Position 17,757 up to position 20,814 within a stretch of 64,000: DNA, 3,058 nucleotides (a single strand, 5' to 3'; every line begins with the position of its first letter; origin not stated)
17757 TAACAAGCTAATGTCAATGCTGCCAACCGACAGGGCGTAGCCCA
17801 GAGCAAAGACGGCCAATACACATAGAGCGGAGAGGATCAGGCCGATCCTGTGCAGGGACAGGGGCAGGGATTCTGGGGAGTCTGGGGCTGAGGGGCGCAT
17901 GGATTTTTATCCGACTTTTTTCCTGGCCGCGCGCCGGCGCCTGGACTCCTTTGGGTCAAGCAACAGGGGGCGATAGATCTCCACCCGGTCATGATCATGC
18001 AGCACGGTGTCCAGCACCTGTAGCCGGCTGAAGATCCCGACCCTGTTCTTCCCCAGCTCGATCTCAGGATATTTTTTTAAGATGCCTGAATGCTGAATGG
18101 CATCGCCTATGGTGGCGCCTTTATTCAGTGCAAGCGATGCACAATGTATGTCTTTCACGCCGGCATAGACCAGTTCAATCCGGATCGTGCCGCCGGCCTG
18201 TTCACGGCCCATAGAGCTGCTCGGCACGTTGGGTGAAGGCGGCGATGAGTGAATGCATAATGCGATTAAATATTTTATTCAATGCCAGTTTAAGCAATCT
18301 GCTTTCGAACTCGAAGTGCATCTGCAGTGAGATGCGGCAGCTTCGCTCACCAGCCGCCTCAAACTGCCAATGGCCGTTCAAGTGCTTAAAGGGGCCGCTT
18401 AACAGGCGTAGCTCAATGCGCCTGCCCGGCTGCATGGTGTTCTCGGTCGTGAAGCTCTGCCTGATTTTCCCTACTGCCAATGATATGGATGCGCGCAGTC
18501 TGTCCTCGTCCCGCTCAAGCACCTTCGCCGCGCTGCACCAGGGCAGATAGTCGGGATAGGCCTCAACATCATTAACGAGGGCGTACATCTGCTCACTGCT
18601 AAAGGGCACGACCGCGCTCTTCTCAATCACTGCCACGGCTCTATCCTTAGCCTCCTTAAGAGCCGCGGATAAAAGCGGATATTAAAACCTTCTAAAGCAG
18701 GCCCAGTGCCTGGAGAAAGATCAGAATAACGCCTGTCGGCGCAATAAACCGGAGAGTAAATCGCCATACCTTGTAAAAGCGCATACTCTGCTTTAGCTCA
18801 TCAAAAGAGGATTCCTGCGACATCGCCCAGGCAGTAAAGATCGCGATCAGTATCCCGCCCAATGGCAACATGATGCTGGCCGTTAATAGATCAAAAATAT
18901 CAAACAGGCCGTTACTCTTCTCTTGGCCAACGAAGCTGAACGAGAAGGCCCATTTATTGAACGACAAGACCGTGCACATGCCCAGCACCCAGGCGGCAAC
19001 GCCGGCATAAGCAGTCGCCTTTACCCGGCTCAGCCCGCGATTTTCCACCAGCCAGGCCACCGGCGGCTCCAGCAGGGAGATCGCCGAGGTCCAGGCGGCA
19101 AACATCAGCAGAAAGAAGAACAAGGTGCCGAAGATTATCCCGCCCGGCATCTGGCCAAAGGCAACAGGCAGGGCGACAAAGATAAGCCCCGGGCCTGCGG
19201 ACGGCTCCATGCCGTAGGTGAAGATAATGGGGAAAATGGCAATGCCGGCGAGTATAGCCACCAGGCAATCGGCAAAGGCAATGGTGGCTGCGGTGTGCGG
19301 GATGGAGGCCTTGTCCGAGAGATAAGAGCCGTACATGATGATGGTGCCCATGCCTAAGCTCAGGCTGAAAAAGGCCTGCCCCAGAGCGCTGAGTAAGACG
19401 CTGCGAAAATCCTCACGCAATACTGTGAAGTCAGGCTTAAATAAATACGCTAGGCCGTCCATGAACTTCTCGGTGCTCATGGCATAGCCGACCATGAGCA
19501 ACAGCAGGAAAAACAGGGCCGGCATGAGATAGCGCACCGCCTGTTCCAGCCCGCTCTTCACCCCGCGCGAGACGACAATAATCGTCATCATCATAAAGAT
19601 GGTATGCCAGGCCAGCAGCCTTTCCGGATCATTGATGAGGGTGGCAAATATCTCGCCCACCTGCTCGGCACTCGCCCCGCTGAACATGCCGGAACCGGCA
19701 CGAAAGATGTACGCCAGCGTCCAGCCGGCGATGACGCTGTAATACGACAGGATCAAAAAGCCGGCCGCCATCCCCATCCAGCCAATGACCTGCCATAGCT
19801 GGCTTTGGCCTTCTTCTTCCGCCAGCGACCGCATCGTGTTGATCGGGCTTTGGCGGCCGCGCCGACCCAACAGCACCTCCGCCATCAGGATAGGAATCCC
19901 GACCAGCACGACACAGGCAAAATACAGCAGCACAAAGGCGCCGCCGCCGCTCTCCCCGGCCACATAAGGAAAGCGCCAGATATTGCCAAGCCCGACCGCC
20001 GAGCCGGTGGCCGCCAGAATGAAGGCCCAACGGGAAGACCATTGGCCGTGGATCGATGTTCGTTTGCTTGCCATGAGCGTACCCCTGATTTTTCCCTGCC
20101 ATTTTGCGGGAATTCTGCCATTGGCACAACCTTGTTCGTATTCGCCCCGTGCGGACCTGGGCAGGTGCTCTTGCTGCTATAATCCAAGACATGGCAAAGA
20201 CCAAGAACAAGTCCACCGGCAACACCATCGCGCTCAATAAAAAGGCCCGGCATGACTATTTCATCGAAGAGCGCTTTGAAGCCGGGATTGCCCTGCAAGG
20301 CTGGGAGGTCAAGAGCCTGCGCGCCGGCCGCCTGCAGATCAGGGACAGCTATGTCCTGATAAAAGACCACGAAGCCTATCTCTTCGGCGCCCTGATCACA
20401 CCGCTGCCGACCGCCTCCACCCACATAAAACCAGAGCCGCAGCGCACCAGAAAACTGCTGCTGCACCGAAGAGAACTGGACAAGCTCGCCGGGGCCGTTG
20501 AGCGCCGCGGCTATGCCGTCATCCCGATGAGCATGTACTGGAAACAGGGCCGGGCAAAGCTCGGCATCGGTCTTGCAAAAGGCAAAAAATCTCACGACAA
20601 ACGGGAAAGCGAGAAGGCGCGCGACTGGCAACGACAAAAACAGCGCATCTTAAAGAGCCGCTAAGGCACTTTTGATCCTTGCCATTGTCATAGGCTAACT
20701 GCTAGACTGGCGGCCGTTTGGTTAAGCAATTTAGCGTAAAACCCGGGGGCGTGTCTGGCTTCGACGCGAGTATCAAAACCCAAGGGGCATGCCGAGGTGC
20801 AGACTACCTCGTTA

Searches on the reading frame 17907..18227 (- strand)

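Call 51: search_protein_families(library=pfam, proteins=[window:17907-18227:-], max_evalue=0.00001)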
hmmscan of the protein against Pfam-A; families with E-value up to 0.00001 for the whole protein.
window:17907-18227:- (106 aa): 1 family
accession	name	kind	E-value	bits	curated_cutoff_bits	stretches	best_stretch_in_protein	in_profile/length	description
PF03658.20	Ub-RnfH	-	3.6e-30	104.6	23.7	1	15-97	1-83/83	RnfH family Ubiquitin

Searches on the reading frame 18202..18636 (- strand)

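Call 51: search_protein_families(library=pfam, proteins=[window:18202-18636:-], max_evalue=0.00001)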
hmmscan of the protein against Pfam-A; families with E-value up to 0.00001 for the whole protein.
window:18202-18636:- (144 aa): 2 families
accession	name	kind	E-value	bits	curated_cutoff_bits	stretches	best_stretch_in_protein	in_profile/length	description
PF03364.25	Polyketide_cyc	-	1.2e-35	122.9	23.4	1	10-135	1-126/126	Polyketide cyclase / dehydrase and lipid transport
PF10604.15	Polyketide_cyc2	-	4.2e-12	47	27.4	1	1-138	1-141/142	Polyketide cyclase / dehydrase and lipid transport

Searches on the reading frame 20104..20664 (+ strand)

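Call 51: search_protein_families(library=pfam, proteins=[window:20104-20664:+], max_evalue=0.00001)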
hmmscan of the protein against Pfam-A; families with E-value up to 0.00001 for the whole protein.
window:20104-20664:+ (186 aa): 1 family
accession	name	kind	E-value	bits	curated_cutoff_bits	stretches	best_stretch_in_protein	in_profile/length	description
PF01668.23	SmpB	-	2.4e-58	196.5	27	1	42-184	1-142/143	SmpB protein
